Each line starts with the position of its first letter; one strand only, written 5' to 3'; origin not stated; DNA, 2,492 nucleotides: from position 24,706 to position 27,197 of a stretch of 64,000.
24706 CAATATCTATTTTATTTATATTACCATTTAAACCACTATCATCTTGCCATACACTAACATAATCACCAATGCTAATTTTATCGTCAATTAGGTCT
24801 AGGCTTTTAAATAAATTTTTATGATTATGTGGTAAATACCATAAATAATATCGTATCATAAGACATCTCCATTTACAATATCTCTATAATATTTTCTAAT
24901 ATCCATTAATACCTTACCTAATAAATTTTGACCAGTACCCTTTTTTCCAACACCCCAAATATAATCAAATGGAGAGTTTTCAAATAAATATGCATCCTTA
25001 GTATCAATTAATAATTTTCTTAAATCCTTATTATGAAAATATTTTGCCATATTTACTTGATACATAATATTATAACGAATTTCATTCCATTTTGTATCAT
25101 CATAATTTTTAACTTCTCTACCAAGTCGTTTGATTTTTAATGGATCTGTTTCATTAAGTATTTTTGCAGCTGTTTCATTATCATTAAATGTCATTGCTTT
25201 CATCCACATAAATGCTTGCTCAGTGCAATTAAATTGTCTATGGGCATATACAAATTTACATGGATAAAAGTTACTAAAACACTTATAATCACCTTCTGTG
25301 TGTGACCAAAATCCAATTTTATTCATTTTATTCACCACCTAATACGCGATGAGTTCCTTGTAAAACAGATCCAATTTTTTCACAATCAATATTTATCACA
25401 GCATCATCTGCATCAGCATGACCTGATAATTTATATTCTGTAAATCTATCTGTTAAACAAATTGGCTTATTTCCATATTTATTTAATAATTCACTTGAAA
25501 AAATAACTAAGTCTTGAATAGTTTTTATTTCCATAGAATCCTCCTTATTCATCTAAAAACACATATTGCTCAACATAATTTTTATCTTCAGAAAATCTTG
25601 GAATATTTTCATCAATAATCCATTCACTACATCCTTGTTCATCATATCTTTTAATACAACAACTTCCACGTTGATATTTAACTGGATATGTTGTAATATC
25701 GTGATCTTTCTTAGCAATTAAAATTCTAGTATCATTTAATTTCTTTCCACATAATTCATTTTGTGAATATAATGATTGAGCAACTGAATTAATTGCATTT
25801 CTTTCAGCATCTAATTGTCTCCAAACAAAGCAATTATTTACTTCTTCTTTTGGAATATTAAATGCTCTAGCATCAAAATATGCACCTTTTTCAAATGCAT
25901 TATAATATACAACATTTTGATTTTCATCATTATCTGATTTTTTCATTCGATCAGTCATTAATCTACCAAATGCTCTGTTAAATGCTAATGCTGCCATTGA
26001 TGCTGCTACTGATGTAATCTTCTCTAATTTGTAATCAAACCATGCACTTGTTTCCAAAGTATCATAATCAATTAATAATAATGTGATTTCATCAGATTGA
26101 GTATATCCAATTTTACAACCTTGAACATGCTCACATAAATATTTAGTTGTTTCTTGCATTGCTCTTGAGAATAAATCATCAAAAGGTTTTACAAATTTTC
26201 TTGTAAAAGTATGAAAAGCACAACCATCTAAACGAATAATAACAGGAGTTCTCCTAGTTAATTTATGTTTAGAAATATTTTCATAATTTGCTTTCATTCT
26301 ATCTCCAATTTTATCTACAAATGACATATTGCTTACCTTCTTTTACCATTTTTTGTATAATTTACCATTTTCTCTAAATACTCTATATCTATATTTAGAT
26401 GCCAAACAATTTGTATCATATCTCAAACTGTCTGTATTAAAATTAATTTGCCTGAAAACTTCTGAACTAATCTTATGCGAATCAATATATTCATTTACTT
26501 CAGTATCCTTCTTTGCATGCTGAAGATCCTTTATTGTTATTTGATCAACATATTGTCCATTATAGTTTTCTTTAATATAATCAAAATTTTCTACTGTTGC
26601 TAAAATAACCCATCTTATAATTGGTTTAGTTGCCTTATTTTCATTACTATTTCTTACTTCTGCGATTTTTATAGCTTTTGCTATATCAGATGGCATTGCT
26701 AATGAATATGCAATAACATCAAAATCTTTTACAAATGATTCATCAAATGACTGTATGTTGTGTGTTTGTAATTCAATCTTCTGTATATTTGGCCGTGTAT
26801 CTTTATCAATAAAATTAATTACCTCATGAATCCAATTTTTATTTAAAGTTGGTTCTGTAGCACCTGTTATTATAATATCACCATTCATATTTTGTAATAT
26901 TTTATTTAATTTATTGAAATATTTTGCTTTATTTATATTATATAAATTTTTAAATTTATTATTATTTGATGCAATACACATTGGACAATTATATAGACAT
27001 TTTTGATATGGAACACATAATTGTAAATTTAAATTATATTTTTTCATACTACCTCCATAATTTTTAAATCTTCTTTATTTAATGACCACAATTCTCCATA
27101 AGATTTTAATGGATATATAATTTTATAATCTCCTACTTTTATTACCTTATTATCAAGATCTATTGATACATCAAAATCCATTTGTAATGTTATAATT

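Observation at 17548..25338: Phage-encoded complete NAD+ salvage module plus NADAR and Nudix: candidate counter-defence against NAD-depleting immunity and ADP-ribosylation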

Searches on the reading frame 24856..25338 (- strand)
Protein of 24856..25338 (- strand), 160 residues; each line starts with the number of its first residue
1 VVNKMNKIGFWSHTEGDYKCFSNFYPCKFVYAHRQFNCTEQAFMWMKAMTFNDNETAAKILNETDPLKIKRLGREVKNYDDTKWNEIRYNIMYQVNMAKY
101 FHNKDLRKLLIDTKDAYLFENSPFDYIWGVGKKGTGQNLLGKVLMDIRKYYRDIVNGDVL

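Call 3: search_protein_families(library=pfam, proteins=[window:24856-25338:-], max_evalue=0.01)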
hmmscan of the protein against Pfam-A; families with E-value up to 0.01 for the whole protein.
window:24856-25338:- (160 aa): 1 family
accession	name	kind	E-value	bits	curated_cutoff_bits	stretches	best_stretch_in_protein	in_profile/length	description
PF08719.17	NADAR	-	4.9e-47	160.7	35.1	1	10-149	2-160/163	NADAR domain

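Call 4: search_protein_families(library=ncbifam, proteins=[window:24856-25338:-], max_evalue=0.01)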
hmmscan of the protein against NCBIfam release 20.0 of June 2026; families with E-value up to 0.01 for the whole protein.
window:24856-25338:- (160 aa): 2 families
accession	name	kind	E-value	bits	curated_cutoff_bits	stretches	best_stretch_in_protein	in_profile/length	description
TIGR02464.1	ribofla_fusion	equivalog_domain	2.9e-45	154.3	73.7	1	9-149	2-150/153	riboflavin biosynthesis intermediates N-glycosidase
NF053876.1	DS32_2_antiphage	equivalog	4.3e-16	58.6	240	1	46-152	44-156/181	NADAR family anti-phage protein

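Call 34: search_solved_structures(query=window:24856-25338:-, max_evalue=0.001, show_alignments=2)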
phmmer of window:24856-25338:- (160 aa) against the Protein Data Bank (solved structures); distinct sequences matched with E-value up to 0.001: 2.
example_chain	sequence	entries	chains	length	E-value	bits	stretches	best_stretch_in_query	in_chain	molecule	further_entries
8bau_A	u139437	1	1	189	1.2e-21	80.5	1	7-132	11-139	NADAR domain-containing protein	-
2b3w_A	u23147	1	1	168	6e-14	55.5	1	8-149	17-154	Hypothetical protein ybiA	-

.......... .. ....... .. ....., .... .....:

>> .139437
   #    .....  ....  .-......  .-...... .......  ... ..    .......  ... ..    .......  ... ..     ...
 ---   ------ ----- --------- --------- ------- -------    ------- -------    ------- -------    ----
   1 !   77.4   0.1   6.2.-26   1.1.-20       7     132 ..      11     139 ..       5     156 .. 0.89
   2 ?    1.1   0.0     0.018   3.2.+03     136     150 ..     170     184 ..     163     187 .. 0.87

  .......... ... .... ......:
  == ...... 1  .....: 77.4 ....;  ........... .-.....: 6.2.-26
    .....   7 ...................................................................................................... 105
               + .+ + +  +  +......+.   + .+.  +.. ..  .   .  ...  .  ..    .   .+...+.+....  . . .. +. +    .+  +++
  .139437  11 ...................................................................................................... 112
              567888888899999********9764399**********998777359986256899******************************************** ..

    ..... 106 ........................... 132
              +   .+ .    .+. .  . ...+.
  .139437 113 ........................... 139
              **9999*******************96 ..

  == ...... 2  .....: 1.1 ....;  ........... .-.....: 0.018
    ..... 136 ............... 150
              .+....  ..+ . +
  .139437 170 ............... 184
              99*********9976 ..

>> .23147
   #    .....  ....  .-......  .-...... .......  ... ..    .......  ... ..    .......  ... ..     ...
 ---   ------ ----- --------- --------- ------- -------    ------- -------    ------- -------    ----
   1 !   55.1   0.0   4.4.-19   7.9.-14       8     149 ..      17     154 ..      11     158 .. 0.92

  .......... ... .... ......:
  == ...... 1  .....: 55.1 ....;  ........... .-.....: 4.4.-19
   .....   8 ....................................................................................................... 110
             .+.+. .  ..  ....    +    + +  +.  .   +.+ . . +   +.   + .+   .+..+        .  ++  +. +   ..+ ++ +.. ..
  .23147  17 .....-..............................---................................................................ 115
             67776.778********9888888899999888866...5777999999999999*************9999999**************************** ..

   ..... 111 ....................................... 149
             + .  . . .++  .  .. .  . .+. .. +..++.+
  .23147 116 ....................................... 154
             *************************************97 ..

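Call 49: search_protein_families(library=phrogs, proteins=[window:24856-25338:-], max_evalue=0.001)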
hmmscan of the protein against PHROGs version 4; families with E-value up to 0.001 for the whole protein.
window:24856-25338:- (160 aa): 1 family
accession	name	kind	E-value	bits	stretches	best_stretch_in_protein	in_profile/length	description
phrog_1017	-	unknown function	2.2e-52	178.4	1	4-153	5-154/170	-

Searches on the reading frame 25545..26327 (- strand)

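Call 7: search_protein_families(library=phrogs, proteins=[window:25545-26327:-], max_evalue=0.00001)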
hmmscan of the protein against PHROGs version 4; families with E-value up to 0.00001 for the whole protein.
window:25545-26327:- (260 aa): 1 family
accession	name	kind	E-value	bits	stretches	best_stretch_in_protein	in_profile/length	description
phrog_4717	-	DNA, RNA and nucleotide metabolism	2e-77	261.3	1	5-257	3-240/250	tRNA-His guanylyltransferase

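Call 9: search_protein_families(library=pfam, proteins=[window:25545-26327:-], max_evalue=0.01)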
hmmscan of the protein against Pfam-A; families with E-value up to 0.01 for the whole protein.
window:25545-26327:- (260 aa): 2 families
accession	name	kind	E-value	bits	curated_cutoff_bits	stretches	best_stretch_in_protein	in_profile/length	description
PF04446.17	Thg1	-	9.5e-30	103.6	29.2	1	10-159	3-130/130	tRNAHis guanylyltransferase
PF04536.20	TPM_phosphatase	-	0.0027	18.2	22.1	0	176-251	43-111/125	TPM domain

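Call 48: search_protein_families(library=ncbifam, proteins=[window:25545-26327:-], max_evalue=0.01)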
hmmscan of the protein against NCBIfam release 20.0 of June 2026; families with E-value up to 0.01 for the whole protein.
window:25545-26327:- (260 aa): 0 families

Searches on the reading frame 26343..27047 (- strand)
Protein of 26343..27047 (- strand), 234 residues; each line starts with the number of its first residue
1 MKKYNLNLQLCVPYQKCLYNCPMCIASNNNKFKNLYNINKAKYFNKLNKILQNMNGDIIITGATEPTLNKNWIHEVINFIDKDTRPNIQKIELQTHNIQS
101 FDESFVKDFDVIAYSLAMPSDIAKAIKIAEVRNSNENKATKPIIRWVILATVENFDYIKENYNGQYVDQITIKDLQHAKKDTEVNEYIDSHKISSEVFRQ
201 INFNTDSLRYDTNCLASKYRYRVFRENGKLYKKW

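Call 7: search_protein_families(library=phrogs, proteins=[window:26343-27047:-], max_evalue=0.00001)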
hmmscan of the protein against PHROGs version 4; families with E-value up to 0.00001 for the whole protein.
window:26343-27047:- (234 aa): 0 families

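Call 9: search_protein_families(library=pfam, proteins=[window:26343-27047:-], max_evalue=0.01)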
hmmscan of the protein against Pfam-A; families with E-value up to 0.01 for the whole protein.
window:26343-27047:- (234 aa): 1 family
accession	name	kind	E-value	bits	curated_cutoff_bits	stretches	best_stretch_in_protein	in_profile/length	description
PF04055.27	Radical_SAM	-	0.00014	22.5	29.5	1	13-97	3-86/166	Radical SAM superfamily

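Call 48: search_protein_families(library=ncbifam, proteins=[window:26343-27047:-], max_evalue=0.01)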
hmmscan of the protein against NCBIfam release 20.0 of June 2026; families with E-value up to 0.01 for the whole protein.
window:26343-27047:- (234 aa): 5 families
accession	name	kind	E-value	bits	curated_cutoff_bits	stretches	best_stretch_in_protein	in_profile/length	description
TIGR00423.1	TIGR00423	subfamily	7.8e-06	25.3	260.25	1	16-98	14-95/310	CofH family radical SAM protein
TIGR03699.1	menaquin_MqnC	equivalog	0.00052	19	428.1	1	17-102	51-135/342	cyclic dehypoxanthinyl futalosine synthase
TIGR03700.1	mena_SCO4494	equivalog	0.00055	19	434.55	1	4-112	46-152/351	aminofutalosine synthase MqnE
NF006276.0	PRK08444.1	equivalog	0.00068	18.8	560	1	5-112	48-153/353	aminofutalosine synthase MqnE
TIGR03978.1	rSAM_paired_1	equivalog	0.0048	15.7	370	1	7-93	83-170/466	His-Xaa-Ser system radical SAM maturase HxsB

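Call 49: search_protein_families(library=phrogs, proteins=[window:26343-27047:-], max_evalue=0.001)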
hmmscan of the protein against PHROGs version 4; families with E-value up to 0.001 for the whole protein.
window:26343-27047:- (234 aa): 2 families
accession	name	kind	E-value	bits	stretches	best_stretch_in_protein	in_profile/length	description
phrog_17662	-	unknown function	0.00011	22.9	1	16-127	12-122/217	-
phrog_14086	-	other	0.00012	22.6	1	13-88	93-169/353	radical SAM domain-containing protein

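Call 58: find_homologous_proteins(query=window:26343-27047:-, max_evalue=0.001)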
Query window:26343-27047:- (234 aa): 13 proteins with E <= 0.001 among 190 candidates.
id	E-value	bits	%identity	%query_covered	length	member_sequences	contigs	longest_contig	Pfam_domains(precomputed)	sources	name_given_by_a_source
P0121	2.8e-152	522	100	100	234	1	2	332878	-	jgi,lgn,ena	-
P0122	8.0e-60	220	49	98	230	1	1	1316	-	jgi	-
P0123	1.8e-59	219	50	98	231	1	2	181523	PF04055.28,PF13353.12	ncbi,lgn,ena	-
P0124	3.8e-59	218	50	98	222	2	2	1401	-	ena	-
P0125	6.4e-57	211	51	98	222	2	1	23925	-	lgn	-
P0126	1.2e-46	177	46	98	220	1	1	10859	PF04055.28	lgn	-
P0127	9.1e-38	148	39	98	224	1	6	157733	-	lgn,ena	-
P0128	1.7e-37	147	39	98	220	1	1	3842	-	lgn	-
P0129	4.0e-33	133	39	98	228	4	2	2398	PF04055.28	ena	-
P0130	1.3e-30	125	38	98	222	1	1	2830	-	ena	-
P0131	6.3e-29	119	34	98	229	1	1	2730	-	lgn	-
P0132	4.5e-28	116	40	74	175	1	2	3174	-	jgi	-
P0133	1.6e-27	114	34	98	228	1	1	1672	PF04055.28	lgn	-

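Call 60: find_encoding_contigs(protein=P0123, flank=9000, max_places=1)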
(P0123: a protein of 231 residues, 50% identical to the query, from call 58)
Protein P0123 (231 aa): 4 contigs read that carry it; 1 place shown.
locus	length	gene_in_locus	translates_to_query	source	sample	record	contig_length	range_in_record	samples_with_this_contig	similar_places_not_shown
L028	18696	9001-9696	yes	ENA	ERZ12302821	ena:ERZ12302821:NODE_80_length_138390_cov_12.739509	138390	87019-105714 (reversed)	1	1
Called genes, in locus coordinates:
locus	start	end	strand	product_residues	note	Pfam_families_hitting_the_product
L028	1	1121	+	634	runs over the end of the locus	PF07230:Portal_T4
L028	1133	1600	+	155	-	-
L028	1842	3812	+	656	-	-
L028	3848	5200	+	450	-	PF07068:Gp23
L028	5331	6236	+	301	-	-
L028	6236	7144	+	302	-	-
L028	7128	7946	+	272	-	-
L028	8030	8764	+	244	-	-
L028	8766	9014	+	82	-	-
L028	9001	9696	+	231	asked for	PF13353:Fer4_12 (weak), PF04055:Radical_SAM (weak)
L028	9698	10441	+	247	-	PF02540:NAD_synthase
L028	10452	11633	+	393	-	PF17767:NAPRTase_N, PF04095:NAPRTase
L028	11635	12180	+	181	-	PF00857:Isochorismatase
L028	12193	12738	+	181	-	PF08218:Citrate_ly_lig (faint), PF01467:CTP_transf_like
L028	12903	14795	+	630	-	PF04432:FrhB_FdhB_C, PF04230:PS_pyruv_trans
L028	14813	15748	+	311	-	PF01501:Glyco_transf_8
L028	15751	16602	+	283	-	PF01501:Glyco_transf_8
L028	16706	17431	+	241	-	PF26809:Phage_T4_gp13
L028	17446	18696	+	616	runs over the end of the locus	-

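Call 61: find_encoding_contigs(protein=P0127, flank=9000, max_places=1)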
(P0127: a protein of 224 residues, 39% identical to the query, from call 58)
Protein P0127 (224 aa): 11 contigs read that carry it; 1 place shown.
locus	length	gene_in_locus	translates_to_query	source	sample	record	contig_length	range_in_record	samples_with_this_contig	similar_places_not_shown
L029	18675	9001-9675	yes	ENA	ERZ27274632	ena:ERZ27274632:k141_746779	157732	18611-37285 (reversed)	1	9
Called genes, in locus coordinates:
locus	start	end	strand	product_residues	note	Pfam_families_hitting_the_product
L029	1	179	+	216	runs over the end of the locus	-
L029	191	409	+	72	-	-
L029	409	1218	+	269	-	-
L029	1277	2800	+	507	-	-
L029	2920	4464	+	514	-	-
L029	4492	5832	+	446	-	PF07068:Gp23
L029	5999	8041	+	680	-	-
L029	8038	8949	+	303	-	PF11380:Stealth_CR2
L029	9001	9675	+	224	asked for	-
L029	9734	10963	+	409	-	-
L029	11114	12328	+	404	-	-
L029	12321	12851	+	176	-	-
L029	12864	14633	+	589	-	-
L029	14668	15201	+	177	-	-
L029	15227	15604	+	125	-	-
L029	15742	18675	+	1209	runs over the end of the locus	PF13306:LRR_5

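Call 62: find_encoding_contigs(protein=P0126, flank=9000, max_places=1)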
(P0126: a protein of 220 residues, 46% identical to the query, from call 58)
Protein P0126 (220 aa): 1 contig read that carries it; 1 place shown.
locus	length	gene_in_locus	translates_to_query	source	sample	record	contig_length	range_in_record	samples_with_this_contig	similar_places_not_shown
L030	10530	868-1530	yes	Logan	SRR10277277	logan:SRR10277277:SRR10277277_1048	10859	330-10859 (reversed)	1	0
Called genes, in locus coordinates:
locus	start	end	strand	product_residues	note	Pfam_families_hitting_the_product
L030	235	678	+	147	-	PF06941:NT5C (weak)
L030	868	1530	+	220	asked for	PF04055:Radical_SAM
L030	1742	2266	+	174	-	-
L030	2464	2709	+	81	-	-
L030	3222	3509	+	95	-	-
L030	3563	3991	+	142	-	-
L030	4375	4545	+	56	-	-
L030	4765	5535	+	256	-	-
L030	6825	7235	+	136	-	-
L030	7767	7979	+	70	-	-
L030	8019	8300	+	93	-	-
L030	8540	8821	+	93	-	-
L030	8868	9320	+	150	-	-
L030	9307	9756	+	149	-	-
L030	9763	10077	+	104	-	-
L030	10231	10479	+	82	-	-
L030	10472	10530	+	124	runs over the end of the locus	-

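Call 71: predict_structure(alignment_id=A2)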
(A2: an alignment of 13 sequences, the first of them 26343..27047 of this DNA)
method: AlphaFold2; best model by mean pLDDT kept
length: 234 residues; sequences in the alignment: 13
mean_pLDDT: 79.9   pTM: 0.78
mean pLDDT of the five models: 79.9, 79.3, 77.5, 77.0, 74.3
residues with pLDDT >= 90: 79; 70-90: 100; 50-70: 36; < 50: 19
segments of 3 or more residues with pLDDT < 50: 15-30, 64-66
pLDDT, mean of each block of 10 residues (from residue 1): 75 52 41 79 91 86 61 88 68 80 81 91 91 72 91 97 94 85 86 95 95 69 77 64
secondary structure, 60 per line:
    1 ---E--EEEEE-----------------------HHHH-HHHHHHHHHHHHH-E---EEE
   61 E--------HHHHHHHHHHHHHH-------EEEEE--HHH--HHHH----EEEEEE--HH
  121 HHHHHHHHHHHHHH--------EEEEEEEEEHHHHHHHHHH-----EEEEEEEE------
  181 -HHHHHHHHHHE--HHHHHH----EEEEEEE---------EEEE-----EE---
elements in order: E7-11 H35-38 H40-52 E58-61 H70-83 E91-95 H103-106 E111-116 H119-134 E143-151 H152-161 E167-174 H182-191 H195-200 E205-211 E221-224

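Call 83: find_encoding_contigs(protein=P0125, flank=8000, max_places=1)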
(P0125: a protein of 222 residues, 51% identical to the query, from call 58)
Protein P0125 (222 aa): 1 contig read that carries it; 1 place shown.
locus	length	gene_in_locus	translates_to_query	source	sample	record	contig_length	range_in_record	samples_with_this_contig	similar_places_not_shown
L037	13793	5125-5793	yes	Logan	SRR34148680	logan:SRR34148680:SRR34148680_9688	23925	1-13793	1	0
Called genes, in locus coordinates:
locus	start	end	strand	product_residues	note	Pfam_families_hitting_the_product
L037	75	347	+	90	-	PF07068:Gp23 (weak)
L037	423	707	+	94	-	-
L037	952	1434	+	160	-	-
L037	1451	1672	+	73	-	PF14192:DUF4314 (weak)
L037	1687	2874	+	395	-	PF17767:NAPRTase_N, PF04095:NAPRTase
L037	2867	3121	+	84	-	-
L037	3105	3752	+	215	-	PF01467:CTP_transf_like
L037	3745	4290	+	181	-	PF00857:Isochorismatase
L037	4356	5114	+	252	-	PF04446:Thg1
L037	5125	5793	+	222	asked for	-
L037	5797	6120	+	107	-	-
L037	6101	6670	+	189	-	PF01885:PTS_2-RNA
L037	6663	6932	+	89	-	-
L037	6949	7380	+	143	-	-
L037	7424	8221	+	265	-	PF02540:NAD_synthase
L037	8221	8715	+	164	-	PF02464:CinA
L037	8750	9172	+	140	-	PF09424:YqeY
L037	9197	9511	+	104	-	-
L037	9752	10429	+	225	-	-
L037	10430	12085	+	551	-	-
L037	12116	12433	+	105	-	-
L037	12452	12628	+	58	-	-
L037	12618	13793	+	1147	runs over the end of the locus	PF18760:ART-PolyVal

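Call 84: find_encoding_contigs(protein=P0129, flank=5000, max_places=1)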
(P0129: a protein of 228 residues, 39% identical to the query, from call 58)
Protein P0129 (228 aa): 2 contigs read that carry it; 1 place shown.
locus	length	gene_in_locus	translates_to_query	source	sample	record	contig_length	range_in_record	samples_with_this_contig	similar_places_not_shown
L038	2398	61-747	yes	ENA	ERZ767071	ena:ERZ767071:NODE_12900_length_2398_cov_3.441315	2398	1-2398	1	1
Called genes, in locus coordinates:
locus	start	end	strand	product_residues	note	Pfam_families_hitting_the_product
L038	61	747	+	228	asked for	PF04055:Radical_SAM (weak)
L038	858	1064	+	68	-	-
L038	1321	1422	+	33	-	-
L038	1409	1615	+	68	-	-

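Call 85: find_encoding_contigs(protein=P0131, flank=5000, max_places=1)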
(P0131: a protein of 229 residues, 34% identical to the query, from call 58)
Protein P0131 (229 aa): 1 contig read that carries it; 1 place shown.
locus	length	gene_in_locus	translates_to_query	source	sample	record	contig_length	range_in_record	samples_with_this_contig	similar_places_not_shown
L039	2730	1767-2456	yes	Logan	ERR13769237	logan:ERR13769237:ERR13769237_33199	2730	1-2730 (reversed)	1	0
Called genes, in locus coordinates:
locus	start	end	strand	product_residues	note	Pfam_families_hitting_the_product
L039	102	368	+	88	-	-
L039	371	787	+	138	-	PF24240:DUF7448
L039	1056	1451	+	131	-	PF25682:Phage_VG64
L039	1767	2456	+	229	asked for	-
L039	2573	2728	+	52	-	?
